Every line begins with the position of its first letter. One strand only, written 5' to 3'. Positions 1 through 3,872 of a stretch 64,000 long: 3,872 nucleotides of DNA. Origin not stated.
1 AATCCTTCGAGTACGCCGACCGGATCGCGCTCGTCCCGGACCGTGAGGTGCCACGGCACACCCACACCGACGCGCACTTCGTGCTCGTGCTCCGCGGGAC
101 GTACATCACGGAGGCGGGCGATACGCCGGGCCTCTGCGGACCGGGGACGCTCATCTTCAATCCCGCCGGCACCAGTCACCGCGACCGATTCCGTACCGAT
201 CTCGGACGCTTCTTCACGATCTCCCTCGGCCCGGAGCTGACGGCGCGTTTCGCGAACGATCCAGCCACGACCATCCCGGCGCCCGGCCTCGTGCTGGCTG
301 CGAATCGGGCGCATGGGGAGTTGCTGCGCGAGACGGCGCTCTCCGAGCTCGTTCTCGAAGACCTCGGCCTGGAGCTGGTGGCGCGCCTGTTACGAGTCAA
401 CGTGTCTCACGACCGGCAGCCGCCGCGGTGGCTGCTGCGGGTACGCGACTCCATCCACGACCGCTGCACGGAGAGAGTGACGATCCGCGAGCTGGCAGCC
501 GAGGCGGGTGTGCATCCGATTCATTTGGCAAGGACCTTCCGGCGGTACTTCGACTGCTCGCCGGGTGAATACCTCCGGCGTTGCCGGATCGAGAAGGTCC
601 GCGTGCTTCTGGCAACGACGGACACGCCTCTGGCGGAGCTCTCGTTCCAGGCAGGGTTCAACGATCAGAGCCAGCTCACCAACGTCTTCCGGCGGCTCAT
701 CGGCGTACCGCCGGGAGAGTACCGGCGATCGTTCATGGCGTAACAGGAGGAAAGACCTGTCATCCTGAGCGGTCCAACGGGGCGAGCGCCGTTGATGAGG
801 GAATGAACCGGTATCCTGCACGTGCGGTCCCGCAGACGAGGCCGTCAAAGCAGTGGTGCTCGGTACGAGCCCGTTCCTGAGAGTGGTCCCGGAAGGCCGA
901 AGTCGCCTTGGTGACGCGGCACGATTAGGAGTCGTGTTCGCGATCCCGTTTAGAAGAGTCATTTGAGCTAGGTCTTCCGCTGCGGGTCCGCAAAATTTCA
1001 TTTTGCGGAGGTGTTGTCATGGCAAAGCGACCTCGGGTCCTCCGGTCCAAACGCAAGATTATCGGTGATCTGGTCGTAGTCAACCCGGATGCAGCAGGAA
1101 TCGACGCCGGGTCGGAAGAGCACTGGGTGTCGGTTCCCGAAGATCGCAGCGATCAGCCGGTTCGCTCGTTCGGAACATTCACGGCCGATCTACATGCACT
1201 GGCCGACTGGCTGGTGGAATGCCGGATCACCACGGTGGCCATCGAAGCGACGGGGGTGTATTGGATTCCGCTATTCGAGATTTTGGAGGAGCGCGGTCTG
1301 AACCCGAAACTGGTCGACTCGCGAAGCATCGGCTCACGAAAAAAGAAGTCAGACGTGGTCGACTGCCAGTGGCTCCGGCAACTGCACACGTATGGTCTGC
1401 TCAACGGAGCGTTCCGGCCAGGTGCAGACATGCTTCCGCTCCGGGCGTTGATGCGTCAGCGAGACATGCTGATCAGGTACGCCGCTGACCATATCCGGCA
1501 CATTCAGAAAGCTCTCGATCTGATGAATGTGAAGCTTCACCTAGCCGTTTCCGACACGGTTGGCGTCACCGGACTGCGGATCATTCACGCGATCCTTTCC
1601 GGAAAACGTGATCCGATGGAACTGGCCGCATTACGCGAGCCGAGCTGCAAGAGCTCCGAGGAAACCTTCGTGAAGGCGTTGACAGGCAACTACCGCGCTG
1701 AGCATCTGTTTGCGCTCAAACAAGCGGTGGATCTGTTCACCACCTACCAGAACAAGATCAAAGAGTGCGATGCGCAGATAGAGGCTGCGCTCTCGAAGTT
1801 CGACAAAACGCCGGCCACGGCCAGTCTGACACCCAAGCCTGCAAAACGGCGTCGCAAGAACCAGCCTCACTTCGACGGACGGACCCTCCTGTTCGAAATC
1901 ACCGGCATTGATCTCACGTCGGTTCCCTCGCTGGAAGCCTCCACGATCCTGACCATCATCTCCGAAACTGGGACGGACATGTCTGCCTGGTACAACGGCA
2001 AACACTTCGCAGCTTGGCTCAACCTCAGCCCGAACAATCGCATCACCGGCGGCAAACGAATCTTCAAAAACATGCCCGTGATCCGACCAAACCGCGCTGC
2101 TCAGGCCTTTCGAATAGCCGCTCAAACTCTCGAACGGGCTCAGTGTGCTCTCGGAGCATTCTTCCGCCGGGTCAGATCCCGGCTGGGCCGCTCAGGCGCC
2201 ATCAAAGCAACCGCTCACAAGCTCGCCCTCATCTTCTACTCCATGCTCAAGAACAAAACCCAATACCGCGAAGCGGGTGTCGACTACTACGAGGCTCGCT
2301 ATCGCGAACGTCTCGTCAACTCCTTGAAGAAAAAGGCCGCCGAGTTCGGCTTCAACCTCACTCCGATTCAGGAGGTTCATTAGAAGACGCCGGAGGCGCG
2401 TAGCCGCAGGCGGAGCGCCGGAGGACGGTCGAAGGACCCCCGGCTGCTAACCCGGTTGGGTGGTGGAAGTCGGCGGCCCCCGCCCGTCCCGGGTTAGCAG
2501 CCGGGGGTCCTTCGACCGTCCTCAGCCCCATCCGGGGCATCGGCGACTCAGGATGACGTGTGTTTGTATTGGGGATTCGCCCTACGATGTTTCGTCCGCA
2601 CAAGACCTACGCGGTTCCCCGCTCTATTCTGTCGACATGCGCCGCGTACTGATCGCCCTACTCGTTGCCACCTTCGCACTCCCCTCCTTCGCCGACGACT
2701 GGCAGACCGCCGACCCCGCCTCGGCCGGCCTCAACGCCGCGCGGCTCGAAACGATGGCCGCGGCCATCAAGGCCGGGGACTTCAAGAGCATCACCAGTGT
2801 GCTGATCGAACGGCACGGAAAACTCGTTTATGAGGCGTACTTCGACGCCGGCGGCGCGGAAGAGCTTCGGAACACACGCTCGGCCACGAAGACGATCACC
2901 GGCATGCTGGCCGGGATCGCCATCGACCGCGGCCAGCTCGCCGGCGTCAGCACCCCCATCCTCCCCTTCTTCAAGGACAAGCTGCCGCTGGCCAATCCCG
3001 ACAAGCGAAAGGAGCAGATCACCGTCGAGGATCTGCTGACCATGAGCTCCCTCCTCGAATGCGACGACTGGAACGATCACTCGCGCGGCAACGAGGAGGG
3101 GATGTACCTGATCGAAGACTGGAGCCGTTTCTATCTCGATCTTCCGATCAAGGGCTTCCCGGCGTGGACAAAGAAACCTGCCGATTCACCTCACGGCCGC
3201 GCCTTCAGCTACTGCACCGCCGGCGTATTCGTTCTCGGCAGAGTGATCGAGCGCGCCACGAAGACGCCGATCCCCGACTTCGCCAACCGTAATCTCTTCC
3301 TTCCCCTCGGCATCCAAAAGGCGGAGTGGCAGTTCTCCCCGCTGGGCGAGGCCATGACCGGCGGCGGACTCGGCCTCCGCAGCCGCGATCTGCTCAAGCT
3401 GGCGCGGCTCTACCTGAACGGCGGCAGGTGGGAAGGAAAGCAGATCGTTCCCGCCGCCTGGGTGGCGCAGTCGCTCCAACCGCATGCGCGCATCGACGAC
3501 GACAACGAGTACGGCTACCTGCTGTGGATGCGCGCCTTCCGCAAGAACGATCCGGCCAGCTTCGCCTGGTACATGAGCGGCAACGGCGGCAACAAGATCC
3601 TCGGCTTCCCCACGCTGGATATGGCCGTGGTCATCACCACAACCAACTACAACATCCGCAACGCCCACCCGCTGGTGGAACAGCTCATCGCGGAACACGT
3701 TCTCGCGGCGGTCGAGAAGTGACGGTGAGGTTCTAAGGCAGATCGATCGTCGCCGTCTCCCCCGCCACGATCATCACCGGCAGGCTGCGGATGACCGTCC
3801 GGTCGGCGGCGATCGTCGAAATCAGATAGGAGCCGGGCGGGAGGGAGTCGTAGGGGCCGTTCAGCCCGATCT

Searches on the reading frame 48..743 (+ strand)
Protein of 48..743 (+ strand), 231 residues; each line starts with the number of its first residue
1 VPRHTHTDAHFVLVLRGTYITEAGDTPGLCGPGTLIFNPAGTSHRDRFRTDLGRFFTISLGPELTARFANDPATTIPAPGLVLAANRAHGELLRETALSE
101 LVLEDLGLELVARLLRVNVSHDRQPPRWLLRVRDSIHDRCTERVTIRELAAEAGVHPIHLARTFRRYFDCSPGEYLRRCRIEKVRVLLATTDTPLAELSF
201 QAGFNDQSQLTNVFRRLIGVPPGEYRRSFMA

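Call 76: search_protein_families(library=pfam, proteins=[window:48-743:+], max_evalue=0.00001)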
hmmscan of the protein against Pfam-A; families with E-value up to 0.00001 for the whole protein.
window:48-743:+ (231 aa): 3 families
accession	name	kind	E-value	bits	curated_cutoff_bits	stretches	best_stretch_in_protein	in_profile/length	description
PF12833.13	HTH_18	-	3.8e-24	85.2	33.6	1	149-227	1-79/80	Helix-turn-helix domain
PF00165.29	HTH_AraC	-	3.9e-17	62.4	26.6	2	137-177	2-42/42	Bacterial regulatory helix-turn-helix proteins, AraC family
PF02311.25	AraC_binding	-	4.3e-06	27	21.1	0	1-81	16-97/135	AraC-like ligand binding domain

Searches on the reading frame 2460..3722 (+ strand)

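Call 76: search_protein_families(library=pfam, proteins=[window:2460-3722:+], max_evalue=0.00001)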
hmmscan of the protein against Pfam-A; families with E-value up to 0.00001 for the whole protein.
window:2460-3722:+ (420 aa): 1 family
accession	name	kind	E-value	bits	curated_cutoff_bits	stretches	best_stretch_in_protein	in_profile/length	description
PF00144.29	Beta-lactamase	-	1.1e-19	71.2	27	1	113-395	18-309/329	Beta-lactamase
